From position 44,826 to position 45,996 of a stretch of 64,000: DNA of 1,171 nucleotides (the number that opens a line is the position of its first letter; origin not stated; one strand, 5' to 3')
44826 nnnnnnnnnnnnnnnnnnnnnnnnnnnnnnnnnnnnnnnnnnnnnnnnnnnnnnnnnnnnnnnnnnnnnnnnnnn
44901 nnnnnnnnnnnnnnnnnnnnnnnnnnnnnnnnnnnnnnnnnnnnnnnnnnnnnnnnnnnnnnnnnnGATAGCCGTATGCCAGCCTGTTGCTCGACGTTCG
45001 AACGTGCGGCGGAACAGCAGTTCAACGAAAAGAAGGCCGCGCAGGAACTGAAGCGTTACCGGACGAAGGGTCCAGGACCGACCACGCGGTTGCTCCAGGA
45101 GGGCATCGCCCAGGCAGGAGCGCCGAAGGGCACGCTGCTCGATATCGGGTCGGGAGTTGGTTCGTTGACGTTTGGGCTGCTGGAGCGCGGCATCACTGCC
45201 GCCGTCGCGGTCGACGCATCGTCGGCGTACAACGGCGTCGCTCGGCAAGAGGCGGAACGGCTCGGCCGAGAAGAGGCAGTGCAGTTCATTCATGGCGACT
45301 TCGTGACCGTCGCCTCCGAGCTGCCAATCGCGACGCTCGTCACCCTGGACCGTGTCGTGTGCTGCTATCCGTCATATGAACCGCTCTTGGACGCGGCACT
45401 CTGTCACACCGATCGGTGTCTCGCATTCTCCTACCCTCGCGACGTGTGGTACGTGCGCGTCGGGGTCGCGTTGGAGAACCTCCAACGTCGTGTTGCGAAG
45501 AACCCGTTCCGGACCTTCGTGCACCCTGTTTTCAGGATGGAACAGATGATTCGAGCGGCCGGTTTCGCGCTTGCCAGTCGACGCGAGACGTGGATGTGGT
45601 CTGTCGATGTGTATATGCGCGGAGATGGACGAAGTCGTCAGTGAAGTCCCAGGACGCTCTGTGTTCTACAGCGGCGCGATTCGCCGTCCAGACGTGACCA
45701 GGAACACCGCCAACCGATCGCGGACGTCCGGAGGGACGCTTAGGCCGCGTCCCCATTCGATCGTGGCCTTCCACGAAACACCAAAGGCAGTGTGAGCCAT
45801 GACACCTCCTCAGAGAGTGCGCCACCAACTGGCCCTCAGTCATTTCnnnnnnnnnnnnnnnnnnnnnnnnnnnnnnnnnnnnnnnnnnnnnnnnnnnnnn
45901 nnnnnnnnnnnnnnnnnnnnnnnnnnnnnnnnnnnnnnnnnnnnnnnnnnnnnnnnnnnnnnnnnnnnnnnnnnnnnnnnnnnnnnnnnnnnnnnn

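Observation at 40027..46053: Integrase-less 5.7 kb islet at tRNA-Thr bounded by 155-bp direct repeats (half tRNA plus flank)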

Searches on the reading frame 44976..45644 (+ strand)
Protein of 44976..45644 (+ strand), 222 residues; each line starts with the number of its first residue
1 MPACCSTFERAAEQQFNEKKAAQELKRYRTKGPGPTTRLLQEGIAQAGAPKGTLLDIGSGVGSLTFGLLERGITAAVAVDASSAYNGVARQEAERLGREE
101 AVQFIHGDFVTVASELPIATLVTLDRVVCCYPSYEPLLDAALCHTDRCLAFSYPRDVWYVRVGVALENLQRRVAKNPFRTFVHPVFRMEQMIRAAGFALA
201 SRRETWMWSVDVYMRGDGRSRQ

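Call 8: search_protein_families(library=pfam, proteins=[window:44976-45644:+], max_evalue=0.01)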
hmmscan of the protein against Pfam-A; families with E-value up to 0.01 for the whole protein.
window:44976-45644:+ (222 aa): 8 families
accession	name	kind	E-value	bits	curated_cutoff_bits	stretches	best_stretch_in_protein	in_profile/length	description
PF13649.12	Methyltransf_25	-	1.4e-06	29.3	27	1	55-132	2-73/97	Methyltransferase domain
PF08241.18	Methyltransf_11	-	0.00017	22.6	21.2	1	55-129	1-71/95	Methyltransferase domain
PF13847.12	Methyltransf_31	-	0.00027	21.1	27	1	52-130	5-86/145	Methyltransferase domain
PF08242.18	Methyltransf_12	-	0.00096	20.3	30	1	55-130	1-72/98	Methyltransferase domain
PF13679.12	Methyltransf_32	-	0.0011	19.4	27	1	48-112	23-92/143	Methyltransferase domain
PF05175.20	MTS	-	0.0018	18.4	23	1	36-112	19-93/170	Methyltransferase small domain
PF13489.12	Methyltransf_23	-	0.0035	17.5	27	1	39-106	8-67/164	Methyltransferase domain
PF03602.21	Cons_hypoth95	-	0.0057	16.8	24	1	47-111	38-102/182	Conserved hypothetical protein 95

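Call 11: find_encoding_contigs(protein=window:44976-45644:+, flank=10000, max_places=10)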
Protein window:44976-45644:+ (222 aa): no gene with exactly this product is on record in the collection.

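Call 25: search_protein_families(library=ncbifam, proteins=[window:44976-45644:+], max_evalue=0.01)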
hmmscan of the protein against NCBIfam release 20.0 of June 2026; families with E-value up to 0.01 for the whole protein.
window:44976-45644:+ (222 aa): 16 families
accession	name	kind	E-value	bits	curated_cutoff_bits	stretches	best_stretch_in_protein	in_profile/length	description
NF043040.1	corrin_prot_MT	hypoth_equivalog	2.5e-10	40.2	180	1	40-120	30-110/216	corrinoid protein-associated methyltransferase CpaM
TIGR02021.1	BchM-ChlM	equivalog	2.7e-07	30.2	158.9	1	50-204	53-205/218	magnesium protoporphyrin IX methyltransferase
NF046099.1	RSP_2647_MTase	equivalog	5.4e-07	28.8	600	1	46-137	213-303/391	RSP_2647 family RNA methyltransferase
TIGR03534.1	RF_mod_PrmC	equivalog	2.3e-05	24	199.1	1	39-113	76-151/253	peptide chain release factor N(5)-glutamine methyltransferase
TIGR04290.1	meth_Rta_06860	hypoth_equivalog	0.00046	19.7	300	0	53-107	52-104/226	TIGR04290 family methyltransferase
NF045667.1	MTase_DVU1556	equivalog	0.0005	19.6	155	1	38-115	9-91/213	DVU_1556 family methyltransferase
TIGR02072.1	BioC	equivalog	0.00073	19.4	184.95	1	51-115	35-94/244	malonyl-ACP O-methyltransferase BioC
NF000499.2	Erm23S_rRNA_broad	equivalog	0.00097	18.6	212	1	47-112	19-81/244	23S ribosomal RNA methyltransferase Erm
NF050150.1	RiPP_MTase_ApyS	equivalog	0.0018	17.5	400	1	53-122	144-214/323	RiPP biosynthesis methyltransferase ApyS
NF001790.0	PRK00517.3-3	equivalog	0.0023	17.4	269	1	35-109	107-179/262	50S ribosomal protein L11 methyltransferase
TIGR02469.1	CbiT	equivalog_domain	0.0026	18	78.3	1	51-128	20-93/124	precorrin-6Y C5,15-methyltransferase (decarboxylating) subunit CbiT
TIGR00755.1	ksgA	equivalog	0.0031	16.9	171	1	50-115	29-90/256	16S rRNA (adenine(1518)-N(6)/adenine(1519)-N(6))-dimethyltransferase RsmA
NF041820.1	daptide_MTase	equivalog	0.0044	16.5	175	0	44-111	30-98/243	daptide-type RiPP biosynthesis methyltransferase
NF045881.1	PLipidMtase_Agro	equivalog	0.0048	16.4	250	1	54-132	56-130/197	phospholipid N-methyltransferase PmtA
TIGR00406.1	prmA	equivalog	0.0057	16.1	183.15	1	32-98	141-207/288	50S ribosomal protein L11 methyltransferase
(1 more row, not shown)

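Call 26: find_homologous_proteins(query=window:44976-45644:+, max_evalue=1e-10)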
Query window:44976-45644:+ (222 aa): 2773 proteins with E <= 1e-10 among 3573 candidates; the best 120 are listed.
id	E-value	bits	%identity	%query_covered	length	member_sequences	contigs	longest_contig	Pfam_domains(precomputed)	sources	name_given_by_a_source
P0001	2.3e-142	490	98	100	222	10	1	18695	PF13649.13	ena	-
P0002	1.5e-141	487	97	100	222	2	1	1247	PF13649.13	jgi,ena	-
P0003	3.2e-128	444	90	98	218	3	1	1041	PF13649.13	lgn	-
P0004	1.7e-126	438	91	98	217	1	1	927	PF13847.13,PF13649.13,PF08241.19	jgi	jgi:magnesium-protoporphyrin O-methyltransferase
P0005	1.0e-121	423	94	92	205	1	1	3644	PF13649.13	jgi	-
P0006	1.4e-121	422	93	92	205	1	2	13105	PF13649.13,PF08241.19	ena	-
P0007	2.1e-120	418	86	97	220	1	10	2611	PF13649.13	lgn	-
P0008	2.1e-118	412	85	97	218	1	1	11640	PF13649.13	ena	-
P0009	5.6e-118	410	85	97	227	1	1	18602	PF13649.13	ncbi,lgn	ncbi:MAG TPA: class I SAM-dependent methyltransferase [Vicinamibacterales bacterium]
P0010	6.4e-118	410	84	99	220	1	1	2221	PF13649.13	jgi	jgi:magnesium-protoporphyrin O-methyltransferase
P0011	1.3e-117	409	84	99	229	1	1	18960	PF13649.13,PF08241.19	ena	-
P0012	1.4e-117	409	84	98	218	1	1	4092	PF13649.13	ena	-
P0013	2.1e-117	408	84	97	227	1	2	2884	PF13649.13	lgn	-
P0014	2.5e-117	408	83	99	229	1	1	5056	PF13649.13,PF08241.19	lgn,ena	-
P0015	3.7e-117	408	85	97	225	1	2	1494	PF13649.13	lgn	-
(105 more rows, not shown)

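Call 27: find_encoding_contigs(protein=P0001, flank=10000, max_places=4)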
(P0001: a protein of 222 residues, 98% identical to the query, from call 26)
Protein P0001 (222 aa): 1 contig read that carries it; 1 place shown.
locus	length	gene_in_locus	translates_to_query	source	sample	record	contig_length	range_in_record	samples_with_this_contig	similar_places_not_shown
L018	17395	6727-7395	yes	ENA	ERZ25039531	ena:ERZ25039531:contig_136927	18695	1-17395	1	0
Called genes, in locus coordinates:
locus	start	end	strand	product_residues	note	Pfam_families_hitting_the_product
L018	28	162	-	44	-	-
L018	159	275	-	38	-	-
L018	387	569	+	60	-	-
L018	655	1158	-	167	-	PF12973:Cupin_7, PF14499:DUF4437, PF07883:Cupin_2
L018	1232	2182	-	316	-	PF01011:PQQ (faint), PF13360:PQQ_2, PF13570:Beta-prop_ACSF4, PF25293:Beta-prop_EMC1_N (faint), PF13360:PQQ_2, PF13570:Beta-prop_ACSF4 (weak)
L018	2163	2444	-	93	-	-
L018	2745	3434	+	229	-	PF01022:HTH_5, PF12840:HTH_20, PF00581:Rhodanese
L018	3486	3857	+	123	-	-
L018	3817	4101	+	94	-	PF01209:Ubie_methyltran, PF08241:Methyltransf_11, PF08242:Methyltransf_12, PF13649:Methyltransf_25, PF13847:Methyltransf_31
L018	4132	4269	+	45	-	-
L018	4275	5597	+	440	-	PF07690:MFS_1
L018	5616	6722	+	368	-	PF00581:Rhodanese, PF00753:Lactamase_B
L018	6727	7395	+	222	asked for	PF13649:Methyltransf_25 (weak)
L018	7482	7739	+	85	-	-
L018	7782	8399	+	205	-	PF13489:Methyltransf_23, PF01209:Ubie_methyltran (weak), PF08241:Methyltransf_11, PF08242:Methyltransf_12, PF13649:Methyltransf_25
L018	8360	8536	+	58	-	-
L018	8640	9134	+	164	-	PF12867:DinB_2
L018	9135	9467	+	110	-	PF13545:HTH_Crp_2 (weak), PF12802:MarR_2 (weak), PF12840:HTH_20, PF01022:HTH_5, PF13412:HTH_24 (weak)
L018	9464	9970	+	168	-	PF08327:AHSA1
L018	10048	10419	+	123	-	-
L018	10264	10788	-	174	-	PF01451:LMWPc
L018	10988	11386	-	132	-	-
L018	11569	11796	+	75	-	-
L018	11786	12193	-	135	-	-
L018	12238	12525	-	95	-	-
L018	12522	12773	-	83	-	PF25989:YknX_C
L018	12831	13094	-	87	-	-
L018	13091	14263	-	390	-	PF00873:ACR_tran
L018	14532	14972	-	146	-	PF00873:ACR_tran (weak)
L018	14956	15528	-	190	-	-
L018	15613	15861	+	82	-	-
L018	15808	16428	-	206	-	-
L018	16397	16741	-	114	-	PF00873:ACR_tran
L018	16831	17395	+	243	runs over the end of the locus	-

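Call 28: find_encoding_contigs(protein=P0006, flank=10000, max_places=4)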
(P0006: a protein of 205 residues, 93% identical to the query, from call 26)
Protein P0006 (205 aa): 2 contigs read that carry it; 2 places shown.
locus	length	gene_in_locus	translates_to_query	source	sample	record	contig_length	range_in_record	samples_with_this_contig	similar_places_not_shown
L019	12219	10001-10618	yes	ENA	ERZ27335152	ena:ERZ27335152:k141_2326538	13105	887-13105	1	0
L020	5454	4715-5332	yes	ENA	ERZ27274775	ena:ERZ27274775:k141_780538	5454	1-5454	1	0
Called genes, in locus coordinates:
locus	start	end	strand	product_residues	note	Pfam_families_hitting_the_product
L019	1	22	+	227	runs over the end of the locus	-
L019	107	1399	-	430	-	-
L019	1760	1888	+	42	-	-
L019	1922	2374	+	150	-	PF08241:Methyltransf_11 (weak), PF08242:Methyltransf_12, PF13649:Methyltransf_25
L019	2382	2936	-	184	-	-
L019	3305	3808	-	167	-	PF12973:Cupin_7, PF14499:DUF4437, PF07883:Cupin_2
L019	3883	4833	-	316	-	PF01011:PQQ (faint), PF13360:PQQ_2, PF13570:Beta-prop_ACSF4, PF13360:PQQ_2, PF13570:Beta-prop_ACSF4 (weak)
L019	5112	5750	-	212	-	PF00891:Methyltransf_2 (weak), PF13489:Methyltransf_23 (weak), PF05175:MTS (weak), PF13847:Methyltransf_31, PF08241:Methyltransf_11 (weak), PF08242:Methyltransf_12 (weak), PF13649:Methyltransf_25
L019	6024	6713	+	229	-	PF01022:HTH_5, PF12840:HTH_20, PF00581:Rhodanese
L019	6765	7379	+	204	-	PF01135:PCMT, PF02353:CMAS (weak), PF13489:Methyltransf_23, PF01209:Ubie_methyltran, PF13847:Methyltransf_31, PF08241:Methyltransf_11, PF08242:Methyltransf_12, PF13649:Methyltransf_25, +1 more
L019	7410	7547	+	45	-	-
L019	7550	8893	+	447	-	PF07690:MFS_1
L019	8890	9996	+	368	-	PF00581:Rhodanese, PF00753:Lactamase_B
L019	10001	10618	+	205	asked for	PF08241:Methyltransf_11 (faint), PF13649:Methyltransf_25 (weak)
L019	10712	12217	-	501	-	?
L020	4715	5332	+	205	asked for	PF08241:Methyltransf_11 (faint), PF13649:Methyltransf_25 (weak)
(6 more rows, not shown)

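Call 55: search_solved_structures(query=L019:8890-9993:+, max_evalue=0.00001)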
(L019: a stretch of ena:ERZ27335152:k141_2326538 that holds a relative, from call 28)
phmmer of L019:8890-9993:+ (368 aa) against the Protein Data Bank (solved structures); distinct sequences matched with E-value up to 0.00001: 21.
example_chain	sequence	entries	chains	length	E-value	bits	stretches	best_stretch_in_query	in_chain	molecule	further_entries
3tp9_A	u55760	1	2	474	2.9e-30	108.6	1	127-351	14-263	BETA-LACTAMASE and RHODANESE DOMAIN PROTEIN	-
5ve3_B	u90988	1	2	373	2.2e-23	86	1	137-291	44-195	BpPRF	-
5ve4_A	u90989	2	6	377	5.5e-22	81.4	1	137-291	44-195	BpPRF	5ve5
3r2u_A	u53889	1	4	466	8.7e-21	77.4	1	131-349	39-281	Metallo-beta-lactamase family protein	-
8zbd_A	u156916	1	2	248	4.8e-19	71.7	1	130-294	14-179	MBL fold metallo-hydrolase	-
4ysb_A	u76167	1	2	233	1.1e-18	70.5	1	130-291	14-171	Metallo-beta-lactamase family protein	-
9rhq_A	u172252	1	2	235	1.5e-18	70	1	127-291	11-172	Metallo-beta-lactamase family protein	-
4chl_A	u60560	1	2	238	6.3e-13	51.6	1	129-291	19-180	PERSULFIDE DIOXYGENASE ETHE1, MITOCHONDRIAL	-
4ysk_A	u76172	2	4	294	2.2e-12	49.8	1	149-302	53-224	Beta-lactamase domain protein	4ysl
9g8t_A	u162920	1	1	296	5e-12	48.6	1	162-290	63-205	Metallo-beta-lactamase domain-containing protein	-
4efz_A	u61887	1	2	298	8.5e-12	47.9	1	159-294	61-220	Metallo-beta-lactamase family protein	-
1xm8_A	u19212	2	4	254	8.7e-12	47.8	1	140-260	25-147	glyoxalase II | Putative hydroxyacylglutathione hydrolase 2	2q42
8ewo_A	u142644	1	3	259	1.5e-11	47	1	140-269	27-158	PA1813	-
7l0b_A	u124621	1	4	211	4.3e-11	45.5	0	218-257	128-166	Hydroxyacylglutathione hydrolase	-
2xf4_A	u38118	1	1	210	1e-10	44.3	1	139-257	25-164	HYDROXYACYLGLUTATHIONE HYDROLASE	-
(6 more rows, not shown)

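Call 56: search_solved_structures(query=L019:6024-6710:+, max_evalue=0.001)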
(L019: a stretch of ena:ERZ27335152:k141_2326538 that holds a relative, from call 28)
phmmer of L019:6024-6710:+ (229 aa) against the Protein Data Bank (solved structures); distinct sequences matched with E-value up to 0.001: 49.
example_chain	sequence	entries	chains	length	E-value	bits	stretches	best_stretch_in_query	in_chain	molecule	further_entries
2kko_A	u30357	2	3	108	7.8e-22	81.3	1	8-102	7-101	POSSIBLE TRANSCRIPTIONAL REGULATORY PROTEIN (POSSIBLY ARSR-FAMILY) | Possible transcriptional regulatory arsR-family protein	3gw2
6jmi_A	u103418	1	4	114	8.3e-14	55.1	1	11-105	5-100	Uncharacterized HTH-type transcriptional regulator Rv0081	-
1yt8_A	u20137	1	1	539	1.2e-11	48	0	138-222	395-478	thiosulfate sulfurtransferase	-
3f6v_A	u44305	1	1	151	1.5e-10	44.5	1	23-111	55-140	Possible transcriptional regulator, ArsR family protein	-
1r22_A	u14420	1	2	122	5.2e-10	42.6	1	15-89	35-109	Transcriptional repressor smtB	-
1r1t_A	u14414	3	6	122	6.4e-10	42.3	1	15-89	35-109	Transcriptional repressor smtB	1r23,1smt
3o3w_A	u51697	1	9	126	1.3e-09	41.3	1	116-214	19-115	BH2092 protein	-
3nhv_A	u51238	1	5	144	1.6e-09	41.1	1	117-216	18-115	BH2092 protein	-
3tp9_A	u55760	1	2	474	1.7e-09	41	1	134-219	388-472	BETA-LACTAMASE and RHODANESE DOMAIN PROTEIN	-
6o8k_A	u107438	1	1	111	3.4e-09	40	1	17-97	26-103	Transcriptional regulator, ArsR family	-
13ct_A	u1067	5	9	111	3.4e-09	40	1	17-97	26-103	Transcriptional regulator, ArsR family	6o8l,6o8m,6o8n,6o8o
4omy_A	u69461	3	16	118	3.6e-09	39.9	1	21-90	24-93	NolR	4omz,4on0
3pqj_A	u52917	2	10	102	1.1e-08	38.3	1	6-92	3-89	Biofilm growth-associated repressor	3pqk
2jsc_A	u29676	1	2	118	2.2e-08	37.4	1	15-87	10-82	Transcriptional regulator Rv1994c/MT2050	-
2oqg_A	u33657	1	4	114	1.1e-07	35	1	12-106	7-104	Possible transcriptional regulator, ArsR family protein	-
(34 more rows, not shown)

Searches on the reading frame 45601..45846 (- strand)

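Call 50: search_protein_families(library=pfam, proteins=[window:45601-45846:-], max_evalue=1)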
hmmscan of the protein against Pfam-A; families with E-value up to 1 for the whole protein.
seq(82 aa): 1 family
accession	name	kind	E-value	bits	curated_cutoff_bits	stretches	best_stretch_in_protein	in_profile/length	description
PF14982.11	UPF0731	-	0.26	11.9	27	1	10-21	40-51/78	UPF0731 family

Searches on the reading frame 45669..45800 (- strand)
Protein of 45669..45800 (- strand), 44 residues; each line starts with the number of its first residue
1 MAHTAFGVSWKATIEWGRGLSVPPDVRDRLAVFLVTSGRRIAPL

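Call 50: search_protein_families(library=pfam, proteins=[window:45669-45800:-], max_evalue=1)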
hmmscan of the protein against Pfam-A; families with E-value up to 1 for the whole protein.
seq(44 aa): 0 families

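Call 77: find_homologous_proteins(query=window:45669-45800:-, max_evalue=0.001)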
Query seq(44 aa) (44 aa): 1 proteins with E <= 0.001 among 1 candidates.
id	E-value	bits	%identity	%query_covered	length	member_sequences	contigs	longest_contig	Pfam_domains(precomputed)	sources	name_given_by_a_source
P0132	5.2e-22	92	100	100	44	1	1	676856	-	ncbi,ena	-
